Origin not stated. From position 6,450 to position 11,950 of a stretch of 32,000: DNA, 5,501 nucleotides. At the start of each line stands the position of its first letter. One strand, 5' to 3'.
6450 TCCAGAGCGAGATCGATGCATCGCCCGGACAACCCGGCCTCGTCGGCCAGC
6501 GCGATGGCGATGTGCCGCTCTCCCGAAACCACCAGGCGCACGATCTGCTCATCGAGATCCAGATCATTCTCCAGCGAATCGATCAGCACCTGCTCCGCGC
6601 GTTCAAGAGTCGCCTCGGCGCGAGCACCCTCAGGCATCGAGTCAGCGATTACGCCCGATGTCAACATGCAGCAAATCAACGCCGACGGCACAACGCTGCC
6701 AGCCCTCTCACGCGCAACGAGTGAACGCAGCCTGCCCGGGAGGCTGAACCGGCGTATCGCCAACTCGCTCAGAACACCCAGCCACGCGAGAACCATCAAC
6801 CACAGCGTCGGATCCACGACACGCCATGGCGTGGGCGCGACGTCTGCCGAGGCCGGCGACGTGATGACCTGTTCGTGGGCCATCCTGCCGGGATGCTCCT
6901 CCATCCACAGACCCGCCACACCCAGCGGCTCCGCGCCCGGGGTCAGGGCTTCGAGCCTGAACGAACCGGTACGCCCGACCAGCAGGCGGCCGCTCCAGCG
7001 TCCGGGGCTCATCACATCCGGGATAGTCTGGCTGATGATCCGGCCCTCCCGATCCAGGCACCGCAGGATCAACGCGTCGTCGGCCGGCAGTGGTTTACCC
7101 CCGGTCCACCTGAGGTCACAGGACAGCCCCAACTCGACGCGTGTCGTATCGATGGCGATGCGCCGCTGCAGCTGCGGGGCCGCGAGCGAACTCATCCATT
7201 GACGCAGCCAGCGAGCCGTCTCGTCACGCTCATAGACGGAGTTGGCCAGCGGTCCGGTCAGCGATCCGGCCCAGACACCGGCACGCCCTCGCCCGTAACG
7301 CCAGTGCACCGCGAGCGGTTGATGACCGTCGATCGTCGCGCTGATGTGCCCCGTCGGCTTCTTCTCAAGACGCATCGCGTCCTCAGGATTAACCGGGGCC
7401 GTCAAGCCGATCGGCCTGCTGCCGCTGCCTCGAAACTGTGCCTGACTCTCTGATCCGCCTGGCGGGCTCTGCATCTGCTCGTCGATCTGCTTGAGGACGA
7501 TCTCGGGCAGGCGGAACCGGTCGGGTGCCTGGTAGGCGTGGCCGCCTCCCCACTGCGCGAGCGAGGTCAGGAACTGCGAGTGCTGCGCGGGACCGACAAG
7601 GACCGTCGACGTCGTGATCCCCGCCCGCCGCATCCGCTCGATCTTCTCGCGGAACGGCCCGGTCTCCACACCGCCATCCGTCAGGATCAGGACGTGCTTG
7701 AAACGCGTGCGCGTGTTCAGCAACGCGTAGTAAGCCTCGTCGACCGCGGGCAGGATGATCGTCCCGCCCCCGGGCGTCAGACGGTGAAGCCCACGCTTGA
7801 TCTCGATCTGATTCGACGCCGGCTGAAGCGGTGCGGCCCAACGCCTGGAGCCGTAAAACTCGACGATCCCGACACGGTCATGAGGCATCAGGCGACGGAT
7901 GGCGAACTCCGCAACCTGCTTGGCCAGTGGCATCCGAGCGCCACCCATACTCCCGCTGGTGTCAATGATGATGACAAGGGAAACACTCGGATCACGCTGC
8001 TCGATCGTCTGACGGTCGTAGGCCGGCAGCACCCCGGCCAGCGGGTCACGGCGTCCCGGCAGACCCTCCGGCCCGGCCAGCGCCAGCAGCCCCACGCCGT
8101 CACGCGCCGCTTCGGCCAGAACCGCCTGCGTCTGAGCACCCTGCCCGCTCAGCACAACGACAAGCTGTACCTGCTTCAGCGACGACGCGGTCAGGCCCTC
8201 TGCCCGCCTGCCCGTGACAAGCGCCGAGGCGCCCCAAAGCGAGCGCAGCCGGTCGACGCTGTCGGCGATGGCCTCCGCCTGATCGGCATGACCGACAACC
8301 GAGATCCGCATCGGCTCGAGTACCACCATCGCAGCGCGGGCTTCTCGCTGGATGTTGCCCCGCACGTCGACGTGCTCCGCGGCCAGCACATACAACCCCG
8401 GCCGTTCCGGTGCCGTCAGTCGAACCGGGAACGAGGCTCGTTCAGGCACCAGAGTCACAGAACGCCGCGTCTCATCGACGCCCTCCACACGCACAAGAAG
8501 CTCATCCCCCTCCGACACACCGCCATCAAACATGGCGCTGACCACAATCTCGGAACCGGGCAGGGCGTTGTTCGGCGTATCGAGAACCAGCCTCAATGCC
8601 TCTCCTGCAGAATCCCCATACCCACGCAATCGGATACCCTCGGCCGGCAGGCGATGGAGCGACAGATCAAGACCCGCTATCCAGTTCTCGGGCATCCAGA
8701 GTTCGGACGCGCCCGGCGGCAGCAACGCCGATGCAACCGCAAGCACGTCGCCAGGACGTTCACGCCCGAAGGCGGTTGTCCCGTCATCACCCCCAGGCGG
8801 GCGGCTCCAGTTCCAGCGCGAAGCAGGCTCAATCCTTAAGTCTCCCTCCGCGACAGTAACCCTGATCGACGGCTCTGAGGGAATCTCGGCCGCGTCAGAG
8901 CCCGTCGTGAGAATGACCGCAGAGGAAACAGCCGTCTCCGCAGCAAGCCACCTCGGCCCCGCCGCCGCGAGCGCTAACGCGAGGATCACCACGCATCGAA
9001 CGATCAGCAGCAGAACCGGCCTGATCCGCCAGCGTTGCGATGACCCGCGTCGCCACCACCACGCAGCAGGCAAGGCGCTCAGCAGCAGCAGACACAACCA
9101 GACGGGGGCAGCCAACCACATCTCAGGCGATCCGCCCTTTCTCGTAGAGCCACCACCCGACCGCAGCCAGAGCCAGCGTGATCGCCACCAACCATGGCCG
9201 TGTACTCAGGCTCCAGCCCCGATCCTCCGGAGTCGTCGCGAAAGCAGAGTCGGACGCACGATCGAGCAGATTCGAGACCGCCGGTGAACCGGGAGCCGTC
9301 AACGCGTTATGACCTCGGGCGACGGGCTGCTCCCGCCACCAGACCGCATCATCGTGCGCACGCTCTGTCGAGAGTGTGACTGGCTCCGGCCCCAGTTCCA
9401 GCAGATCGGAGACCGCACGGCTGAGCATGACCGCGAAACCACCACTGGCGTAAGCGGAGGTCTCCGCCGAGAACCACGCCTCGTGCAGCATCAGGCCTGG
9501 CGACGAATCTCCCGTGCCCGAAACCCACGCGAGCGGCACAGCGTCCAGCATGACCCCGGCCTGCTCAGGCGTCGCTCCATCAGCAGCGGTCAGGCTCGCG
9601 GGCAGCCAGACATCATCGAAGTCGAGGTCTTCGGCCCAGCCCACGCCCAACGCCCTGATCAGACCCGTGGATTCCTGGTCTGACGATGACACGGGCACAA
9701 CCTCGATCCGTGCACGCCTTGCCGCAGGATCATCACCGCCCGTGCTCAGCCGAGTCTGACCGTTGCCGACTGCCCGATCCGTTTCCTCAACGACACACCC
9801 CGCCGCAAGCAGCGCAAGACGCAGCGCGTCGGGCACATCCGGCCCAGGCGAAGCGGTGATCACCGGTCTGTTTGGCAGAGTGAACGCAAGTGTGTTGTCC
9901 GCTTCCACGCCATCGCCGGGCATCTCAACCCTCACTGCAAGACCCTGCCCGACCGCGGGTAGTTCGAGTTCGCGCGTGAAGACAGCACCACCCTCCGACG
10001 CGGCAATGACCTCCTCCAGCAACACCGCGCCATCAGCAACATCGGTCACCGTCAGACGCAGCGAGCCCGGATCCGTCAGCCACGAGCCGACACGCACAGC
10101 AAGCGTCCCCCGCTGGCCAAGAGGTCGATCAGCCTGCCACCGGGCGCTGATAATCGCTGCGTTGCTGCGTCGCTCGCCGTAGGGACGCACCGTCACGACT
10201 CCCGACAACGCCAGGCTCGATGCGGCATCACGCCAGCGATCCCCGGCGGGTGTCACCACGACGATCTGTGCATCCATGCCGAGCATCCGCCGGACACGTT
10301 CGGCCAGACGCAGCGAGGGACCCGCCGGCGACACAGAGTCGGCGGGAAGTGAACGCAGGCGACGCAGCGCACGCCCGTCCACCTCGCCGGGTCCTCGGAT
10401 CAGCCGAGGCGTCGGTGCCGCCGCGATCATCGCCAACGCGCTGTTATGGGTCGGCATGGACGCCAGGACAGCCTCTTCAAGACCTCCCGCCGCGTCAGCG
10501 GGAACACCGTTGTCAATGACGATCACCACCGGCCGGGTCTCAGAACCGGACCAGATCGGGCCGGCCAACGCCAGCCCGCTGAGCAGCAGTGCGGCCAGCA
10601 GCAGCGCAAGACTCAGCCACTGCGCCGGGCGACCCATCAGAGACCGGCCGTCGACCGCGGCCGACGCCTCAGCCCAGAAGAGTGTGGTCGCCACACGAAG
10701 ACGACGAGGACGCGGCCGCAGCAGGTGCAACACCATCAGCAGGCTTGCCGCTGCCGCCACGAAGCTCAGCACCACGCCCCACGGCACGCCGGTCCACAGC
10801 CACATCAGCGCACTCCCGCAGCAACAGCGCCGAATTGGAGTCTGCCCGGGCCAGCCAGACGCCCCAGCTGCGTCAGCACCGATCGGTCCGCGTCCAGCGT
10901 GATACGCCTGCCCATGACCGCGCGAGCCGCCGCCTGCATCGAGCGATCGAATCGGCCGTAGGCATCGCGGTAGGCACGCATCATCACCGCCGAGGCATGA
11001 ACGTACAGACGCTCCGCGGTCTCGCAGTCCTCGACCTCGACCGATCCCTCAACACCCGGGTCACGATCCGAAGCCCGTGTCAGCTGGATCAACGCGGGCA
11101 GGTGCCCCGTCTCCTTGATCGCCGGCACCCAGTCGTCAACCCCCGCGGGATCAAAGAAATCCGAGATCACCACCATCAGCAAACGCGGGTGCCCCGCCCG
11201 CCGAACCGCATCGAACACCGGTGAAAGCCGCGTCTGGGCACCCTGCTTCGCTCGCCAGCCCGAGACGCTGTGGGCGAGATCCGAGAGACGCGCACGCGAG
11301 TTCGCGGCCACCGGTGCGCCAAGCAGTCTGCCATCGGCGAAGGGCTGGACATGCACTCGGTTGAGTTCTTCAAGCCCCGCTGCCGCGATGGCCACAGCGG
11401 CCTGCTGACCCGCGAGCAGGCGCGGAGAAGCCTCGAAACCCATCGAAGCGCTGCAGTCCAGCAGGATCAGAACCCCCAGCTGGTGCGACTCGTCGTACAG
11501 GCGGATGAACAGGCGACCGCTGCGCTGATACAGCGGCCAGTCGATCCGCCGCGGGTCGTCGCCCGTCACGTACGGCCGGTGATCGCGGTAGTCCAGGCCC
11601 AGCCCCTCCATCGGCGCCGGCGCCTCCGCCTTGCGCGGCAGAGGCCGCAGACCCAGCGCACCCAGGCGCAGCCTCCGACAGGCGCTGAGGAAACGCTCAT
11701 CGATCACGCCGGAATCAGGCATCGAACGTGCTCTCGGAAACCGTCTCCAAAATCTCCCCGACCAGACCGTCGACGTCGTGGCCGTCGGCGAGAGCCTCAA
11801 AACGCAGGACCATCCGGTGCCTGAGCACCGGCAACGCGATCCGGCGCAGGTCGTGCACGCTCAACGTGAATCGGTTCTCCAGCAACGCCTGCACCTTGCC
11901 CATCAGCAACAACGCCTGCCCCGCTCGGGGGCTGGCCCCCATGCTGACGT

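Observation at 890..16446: Six-gene, translationally coupled MoxR-DUF58-BatA_N-VWA operon with two atypical leading genes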

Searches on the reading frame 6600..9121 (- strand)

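Call 40: search_solved_structures(query=window:6600-9121:-, max_evalue=0.1)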
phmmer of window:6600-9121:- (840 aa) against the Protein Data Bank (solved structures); distinct sequences matched with E-value up to 0.1: 2.
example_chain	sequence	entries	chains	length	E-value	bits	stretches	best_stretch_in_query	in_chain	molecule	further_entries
2x31_A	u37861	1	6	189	1e-05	27.1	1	382-483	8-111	MAGNESIUM-CHELATASE 60 KDA SUBUNIT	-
8s05_A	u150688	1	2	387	0.0022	19.4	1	382-540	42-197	Conserved protein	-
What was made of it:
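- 6722..9121 (-): g6 N-terminal part (aa 1-~800), a separate gene in many relatives. Double-TM anchor (aa 1-19, 36-54), periplasmic region with a VWA domain (aa 382-541, intact DTSGS MIDAS) and a GATase1-like region, then TM3 (aa 771-789) followed by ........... Closest PDB sequence hit is BchD at 1e-5 (call 40).
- The g6 VWA domain's closest PDB sequence is the Mg-chelatase BchD (call 40).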

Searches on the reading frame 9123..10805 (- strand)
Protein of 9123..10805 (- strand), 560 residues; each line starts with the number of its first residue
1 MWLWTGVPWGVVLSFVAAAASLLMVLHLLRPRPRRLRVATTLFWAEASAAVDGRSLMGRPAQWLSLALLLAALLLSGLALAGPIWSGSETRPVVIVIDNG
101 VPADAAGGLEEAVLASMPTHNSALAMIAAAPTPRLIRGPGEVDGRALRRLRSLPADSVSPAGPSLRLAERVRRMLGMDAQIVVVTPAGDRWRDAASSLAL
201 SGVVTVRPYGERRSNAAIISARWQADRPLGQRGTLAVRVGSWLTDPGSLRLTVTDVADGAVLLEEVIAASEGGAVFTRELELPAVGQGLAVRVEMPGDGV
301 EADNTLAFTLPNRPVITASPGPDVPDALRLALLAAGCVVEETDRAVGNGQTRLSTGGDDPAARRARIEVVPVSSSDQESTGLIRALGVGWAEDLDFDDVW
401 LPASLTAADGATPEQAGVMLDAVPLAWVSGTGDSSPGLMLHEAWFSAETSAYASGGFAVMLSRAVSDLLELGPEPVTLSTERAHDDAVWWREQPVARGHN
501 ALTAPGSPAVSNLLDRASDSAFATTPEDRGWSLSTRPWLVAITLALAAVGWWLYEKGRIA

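Call 4: search_protein_families(library=pfam, proteins=[window:9123-10805:-], max_evalue=0.01)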
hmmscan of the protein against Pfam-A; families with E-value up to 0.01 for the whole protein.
window:9123-10805:- (560 aa): 1 family
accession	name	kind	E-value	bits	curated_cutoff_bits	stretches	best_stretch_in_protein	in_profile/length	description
PF07584.16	BatA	-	0.002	19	25.9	1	13-83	10-77/77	Aerotolerance regulator N-terminal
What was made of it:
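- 9123..10805 (-): g5: 560-aa BatA-type inner-membrane protein. N-terminal double-TM (aa 11-29, 64-82) with an Arg-rich cytoplasmic loop, a periplasmic VWA-like domain with decayed MIDAS (DNGVP), and a likely but unscored hydrophobic C-terminal segment. Pfam BatA scores only E 0.002 (19 bits, below the 25.9 cut-off; call 4).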

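Call 7: search_protein_families(library=ncbifam, proteins=[window:9123-10805:-], max_evalue=0.01)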
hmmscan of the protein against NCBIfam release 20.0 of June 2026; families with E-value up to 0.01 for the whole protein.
window:9123-10805:- (560 aa): 0 families

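Call 20: search_protein_families(library=pfam, proteins=[window:9123-10805:-], max_evalue=10)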
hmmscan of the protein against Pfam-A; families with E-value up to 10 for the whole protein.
window:9123-10805:- (560 aa): 1 family
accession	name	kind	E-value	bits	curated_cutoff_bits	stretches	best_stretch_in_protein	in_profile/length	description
PF07584.16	BatA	-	0.002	19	25.9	1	13-83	10-77/77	Aerotolerance regulator N-terminal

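Call 39: search_solved_structures(query=window:9123-10805:-, max_evalue=1)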
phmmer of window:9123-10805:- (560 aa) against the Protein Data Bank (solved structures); distinct sequences matched with E-value up to 1: 0.
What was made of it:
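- Tried and rejected: g5 has no PDB sequence relative (call 39).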

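Call 91: search_protein_families(library=padloc, proteins=[window:9123-10805:-], max_evalue=0.001)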
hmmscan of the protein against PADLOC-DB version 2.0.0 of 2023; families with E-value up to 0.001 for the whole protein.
window:9123-10805:- (560 aa): 0 families

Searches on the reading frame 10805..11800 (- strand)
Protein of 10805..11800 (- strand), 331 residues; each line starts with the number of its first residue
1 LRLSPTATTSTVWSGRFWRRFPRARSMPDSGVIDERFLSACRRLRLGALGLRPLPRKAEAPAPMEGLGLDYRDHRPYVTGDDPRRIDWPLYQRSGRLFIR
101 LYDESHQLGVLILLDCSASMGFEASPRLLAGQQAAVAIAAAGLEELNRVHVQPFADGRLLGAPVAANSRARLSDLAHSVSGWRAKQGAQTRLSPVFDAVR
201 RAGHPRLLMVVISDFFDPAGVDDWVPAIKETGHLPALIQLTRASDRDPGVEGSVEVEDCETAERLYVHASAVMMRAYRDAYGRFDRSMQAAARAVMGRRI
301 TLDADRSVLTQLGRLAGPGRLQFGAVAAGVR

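Call 4: search_protein_families(library=pfam, proteins=[window:10805-11800:-], max_evalue=0.01)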
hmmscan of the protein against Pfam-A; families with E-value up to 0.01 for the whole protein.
window:10805-11800:- (331 aa): 1 family
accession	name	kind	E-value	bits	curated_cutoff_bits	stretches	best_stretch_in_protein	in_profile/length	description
PF01882.25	DUF58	-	1.8e-23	83.3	23.4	1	73-280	1-209/216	Protein of unknown function DUF58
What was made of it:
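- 10805..11722 (-): g4: DUF58 protein (305 aa), a VWA-like MoxR partner with DCSAS (DxSxS). No TM segment, so cytoplasmic. DUF58 at 1.8e-23 (call 4).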

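Call 7: search_protein_families(library=ncbifam, proteins=[window:10805-11722:-], max_evalue=0.01)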
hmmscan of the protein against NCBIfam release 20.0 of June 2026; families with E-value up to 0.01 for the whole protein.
window:10805-11722:- (305 aa): 0 families

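Call 91: search_protein_families(library=padloc, proteins=[window:10805-11722:-], max_evalue=0.001)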
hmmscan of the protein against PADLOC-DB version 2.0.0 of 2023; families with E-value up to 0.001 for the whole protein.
window:10805-11722:- (305 aa): 0 families
